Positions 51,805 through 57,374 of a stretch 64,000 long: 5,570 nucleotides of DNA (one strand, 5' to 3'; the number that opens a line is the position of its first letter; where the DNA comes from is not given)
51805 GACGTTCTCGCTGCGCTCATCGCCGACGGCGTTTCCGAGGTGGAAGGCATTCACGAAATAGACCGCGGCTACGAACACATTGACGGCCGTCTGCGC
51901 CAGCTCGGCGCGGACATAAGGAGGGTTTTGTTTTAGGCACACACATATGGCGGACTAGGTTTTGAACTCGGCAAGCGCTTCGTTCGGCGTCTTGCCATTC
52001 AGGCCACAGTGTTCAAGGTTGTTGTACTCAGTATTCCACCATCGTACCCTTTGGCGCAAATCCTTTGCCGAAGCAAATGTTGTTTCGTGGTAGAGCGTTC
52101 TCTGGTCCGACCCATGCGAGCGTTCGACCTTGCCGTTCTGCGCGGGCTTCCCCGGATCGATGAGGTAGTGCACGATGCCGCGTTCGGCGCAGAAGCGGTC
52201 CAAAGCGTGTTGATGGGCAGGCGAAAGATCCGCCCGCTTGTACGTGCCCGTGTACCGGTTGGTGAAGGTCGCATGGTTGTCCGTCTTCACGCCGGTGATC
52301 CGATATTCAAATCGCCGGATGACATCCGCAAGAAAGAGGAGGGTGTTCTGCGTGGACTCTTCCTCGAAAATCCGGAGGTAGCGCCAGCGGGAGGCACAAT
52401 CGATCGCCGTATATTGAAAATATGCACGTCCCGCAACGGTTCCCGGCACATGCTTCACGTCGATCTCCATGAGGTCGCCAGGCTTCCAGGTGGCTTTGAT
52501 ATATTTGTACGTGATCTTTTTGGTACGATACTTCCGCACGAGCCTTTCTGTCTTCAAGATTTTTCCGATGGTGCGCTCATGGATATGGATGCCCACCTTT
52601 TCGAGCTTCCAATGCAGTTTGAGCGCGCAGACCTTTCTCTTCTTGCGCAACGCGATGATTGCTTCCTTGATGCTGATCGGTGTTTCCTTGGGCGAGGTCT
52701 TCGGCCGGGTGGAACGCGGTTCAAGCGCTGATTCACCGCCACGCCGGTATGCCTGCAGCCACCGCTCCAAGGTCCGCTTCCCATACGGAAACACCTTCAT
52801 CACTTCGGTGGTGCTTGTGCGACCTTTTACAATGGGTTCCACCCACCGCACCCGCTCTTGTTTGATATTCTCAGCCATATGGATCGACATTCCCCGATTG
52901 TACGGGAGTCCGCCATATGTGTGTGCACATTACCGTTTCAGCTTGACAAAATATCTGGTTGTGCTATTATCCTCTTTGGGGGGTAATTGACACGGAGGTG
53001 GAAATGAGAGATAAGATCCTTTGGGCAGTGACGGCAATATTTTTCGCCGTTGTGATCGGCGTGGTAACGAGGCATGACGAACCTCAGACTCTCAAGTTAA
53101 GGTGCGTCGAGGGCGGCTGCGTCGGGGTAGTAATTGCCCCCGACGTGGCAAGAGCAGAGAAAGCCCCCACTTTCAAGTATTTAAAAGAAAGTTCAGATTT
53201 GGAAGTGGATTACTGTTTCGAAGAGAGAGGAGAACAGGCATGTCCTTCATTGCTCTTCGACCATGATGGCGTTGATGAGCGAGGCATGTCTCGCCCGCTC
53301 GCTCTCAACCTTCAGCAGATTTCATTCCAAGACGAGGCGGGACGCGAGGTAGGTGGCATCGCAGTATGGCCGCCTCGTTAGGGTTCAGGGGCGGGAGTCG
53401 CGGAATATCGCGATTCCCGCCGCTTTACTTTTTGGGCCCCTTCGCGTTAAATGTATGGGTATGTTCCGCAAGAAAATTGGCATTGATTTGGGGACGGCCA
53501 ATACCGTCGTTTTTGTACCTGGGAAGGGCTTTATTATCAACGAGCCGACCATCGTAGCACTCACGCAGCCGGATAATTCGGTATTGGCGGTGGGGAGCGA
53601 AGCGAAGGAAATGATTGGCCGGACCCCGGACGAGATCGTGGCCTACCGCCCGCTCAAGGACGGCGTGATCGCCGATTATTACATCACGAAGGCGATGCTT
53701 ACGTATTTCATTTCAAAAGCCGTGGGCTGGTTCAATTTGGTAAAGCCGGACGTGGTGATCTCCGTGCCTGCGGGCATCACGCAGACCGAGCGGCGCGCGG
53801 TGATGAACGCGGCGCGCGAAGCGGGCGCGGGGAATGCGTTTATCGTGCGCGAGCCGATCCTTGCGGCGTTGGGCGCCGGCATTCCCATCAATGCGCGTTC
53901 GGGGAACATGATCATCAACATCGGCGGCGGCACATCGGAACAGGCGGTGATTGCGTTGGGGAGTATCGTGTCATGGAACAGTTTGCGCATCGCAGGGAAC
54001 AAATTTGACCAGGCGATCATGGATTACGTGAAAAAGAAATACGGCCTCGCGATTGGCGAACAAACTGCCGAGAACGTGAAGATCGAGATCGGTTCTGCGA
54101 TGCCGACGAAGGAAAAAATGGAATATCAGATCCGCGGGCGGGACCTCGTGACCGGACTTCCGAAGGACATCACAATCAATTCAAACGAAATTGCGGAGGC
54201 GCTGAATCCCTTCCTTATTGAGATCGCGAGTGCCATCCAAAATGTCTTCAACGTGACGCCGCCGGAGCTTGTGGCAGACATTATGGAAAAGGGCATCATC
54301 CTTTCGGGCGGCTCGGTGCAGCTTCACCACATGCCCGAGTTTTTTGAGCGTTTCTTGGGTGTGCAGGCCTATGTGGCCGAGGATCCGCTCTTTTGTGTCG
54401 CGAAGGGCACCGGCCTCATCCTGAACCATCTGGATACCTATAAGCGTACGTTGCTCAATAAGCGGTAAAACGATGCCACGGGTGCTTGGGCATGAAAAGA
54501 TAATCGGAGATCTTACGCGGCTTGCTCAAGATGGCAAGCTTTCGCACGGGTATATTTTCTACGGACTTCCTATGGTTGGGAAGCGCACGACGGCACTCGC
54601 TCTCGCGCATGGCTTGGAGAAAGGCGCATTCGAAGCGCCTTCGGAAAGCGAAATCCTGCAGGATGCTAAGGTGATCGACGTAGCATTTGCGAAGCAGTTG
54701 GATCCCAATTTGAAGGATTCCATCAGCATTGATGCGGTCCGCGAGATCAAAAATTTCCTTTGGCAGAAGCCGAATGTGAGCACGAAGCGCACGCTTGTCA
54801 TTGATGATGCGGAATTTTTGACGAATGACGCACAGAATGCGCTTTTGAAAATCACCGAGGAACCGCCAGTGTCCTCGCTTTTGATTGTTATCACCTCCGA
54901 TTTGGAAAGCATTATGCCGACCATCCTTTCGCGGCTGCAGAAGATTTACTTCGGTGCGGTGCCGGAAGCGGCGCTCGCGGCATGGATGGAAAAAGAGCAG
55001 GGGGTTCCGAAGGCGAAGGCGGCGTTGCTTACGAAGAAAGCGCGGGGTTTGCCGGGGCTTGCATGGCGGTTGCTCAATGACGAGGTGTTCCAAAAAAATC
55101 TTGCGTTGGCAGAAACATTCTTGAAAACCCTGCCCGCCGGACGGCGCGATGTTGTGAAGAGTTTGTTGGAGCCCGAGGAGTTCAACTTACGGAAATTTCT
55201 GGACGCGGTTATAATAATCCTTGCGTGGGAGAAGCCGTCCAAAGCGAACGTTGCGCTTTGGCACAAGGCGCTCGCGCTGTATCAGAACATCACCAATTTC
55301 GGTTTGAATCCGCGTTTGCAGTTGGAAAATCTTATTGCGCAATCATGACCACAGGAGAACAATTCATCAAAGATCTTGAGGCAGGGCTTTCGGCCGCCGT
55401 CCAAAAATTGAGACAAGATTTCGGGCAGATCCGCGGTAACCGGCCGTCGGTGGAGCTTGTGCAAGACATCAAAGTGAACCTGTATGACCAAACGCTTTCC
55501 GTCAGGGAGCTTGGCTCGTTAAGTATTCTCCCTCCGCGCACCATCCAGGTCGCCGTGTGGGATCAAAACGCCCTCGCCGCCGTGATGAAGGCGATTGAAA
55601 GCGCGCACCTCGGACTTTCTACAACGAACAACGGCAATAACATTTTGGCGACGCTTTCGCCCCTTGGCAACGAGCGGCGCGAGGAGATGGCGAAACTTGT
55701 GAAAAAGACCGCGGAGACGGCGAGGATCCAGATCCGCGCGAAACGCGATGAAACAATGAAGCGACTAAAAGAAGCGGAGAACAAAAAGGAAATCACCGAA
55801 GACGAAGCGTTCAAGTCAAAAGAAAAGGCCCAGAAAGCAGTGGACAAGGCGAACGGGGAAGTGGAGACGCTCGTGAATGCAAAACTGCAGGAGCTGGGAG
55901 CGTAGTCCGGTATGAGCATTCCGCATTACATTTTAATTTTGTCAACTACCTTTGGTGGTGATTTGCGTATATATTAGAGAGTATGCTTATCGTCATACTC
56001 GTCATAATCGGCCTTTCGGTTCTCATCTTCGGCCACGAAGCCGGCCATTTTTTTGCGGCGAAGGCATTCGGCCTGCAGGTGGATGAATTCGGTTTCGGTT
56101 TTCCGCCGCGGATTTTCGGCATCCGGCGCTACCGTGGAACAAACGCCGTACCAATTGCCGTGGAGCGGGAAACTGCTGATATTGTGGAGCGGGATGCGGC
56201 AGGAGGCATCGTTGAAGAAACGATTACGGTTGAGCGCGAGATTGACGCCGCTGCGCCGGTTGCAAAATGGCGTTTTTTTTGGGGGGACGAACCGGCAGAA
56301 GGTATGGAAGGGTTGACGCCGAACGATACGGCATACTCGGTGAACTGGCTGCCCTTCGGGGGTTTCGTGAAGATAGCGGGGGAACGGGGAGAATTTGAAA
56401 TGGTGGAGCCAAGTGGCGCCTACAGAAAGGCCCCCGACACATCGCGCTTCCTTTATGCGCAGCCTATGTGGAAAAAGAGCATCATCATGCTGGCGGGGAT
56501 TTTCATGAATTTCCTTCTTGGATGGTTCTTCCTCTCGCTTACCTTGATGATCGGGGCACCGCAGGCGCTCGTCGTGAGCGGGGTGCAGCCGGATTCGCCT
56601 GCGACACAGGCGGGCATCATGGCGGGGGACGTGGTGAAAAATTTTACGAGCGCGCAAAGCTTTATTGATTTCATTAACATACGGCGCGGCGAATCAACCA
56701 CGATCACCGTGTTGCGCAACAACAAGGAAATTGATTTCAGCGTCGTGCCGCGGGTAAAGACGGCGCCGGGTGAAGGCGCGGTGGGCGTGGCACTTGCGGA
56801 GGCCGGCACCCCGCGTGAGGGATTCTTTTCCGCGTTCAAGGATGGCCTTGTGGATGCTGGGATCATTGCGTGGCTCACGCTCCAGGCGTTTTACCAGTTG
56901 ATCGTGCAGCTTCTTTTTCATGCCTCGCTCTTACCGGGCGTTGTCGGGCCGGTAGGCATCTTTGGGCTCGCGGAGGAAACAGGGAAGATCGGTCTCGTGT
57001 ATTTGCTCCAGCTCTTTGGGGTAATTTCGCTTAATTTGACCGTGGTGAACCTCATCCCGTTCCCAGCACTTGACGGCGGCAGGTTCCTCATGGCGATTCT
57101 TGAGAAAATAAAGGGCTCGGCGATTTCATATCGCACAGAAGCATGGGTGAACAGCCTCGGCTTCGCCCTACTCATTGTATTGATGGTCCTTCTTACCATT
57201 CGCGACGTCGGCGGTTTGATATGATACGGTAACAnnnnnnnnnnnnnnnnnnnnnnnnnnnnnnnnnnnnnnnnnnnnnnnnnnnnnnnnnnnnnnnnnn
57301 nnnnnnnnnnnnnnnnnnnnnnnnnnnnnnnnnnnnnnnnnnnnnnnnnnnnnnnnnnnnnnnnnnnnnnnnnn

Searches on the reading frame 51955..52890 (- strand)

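Call 49: search_protein_families(library=pfam, proteins=[window:51955-52890:-], max_evalue=0.00001)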
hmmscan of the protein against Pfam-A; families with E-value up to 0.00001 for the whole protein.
window:51955-52890:- (311 aa): 4 families
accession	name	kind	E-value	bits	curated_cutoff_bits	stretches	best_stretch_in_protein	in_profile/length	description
PF13683.12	rve_3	-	3.1e-13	49.7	26.5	1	238-302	2-67/67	Integrase core domain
PF00665.32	rve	-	8.4e-13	48.9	32.6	1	136-249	3-102/102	Integrase core domain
PF13518.12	HTH_28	-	4.7e-10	39.8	25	1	12-64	1-52/52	Helix-turn-helix domain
PF13565.12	HTH_32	-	9.7e-10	39.3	33.7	1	40-112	1-73/73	Homeodomain-like domain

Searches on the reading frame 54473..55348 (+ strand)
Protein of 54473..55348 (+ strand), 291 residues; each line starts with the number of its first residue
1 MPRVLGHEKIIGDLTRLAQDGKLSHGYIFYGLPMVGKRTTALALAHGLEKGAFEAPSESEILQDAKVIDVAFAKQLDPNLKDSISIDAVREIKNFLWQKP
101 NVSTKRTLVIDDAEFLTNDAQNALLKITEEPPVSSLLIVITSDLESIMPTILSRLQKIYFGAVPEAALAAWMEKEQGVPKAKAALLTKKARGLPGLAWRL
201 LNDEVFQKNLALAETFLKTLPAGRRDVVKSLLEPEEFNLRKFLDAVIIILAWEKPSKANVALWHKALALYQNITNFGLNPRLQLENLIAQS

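Call 49: search_protein_families(library=pfam, proteins=[window:54473-55348:+], max_evalue=0.00001)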
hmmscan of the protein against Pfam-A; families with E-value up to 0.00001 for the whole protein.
window:54473-55348:+ (291 aa): 1 family
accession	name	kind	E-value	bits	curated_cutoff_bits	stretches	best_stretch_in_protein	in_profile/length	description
PF13177.12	DNA_pol3_delta2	-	4.2e-30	105.3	27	1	7-161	2-158/161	DNA polymerase III, delta subunit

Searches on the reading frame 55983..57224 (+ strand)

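Call 49: search_protein_families(library=pfam, proteins=[window:55983-57224:+], max_evalue=0.00001)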
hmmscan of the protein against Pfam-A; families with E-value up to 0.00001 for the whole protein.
window:55983-57224:+ (413 aa): 1 family
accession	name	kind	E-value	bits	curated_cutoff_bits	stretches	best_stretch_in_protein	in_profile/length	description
PF02163.28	Peptidase_M50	-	2.5e-45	155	27.2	2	113-400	44-221/221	Peptidase family M50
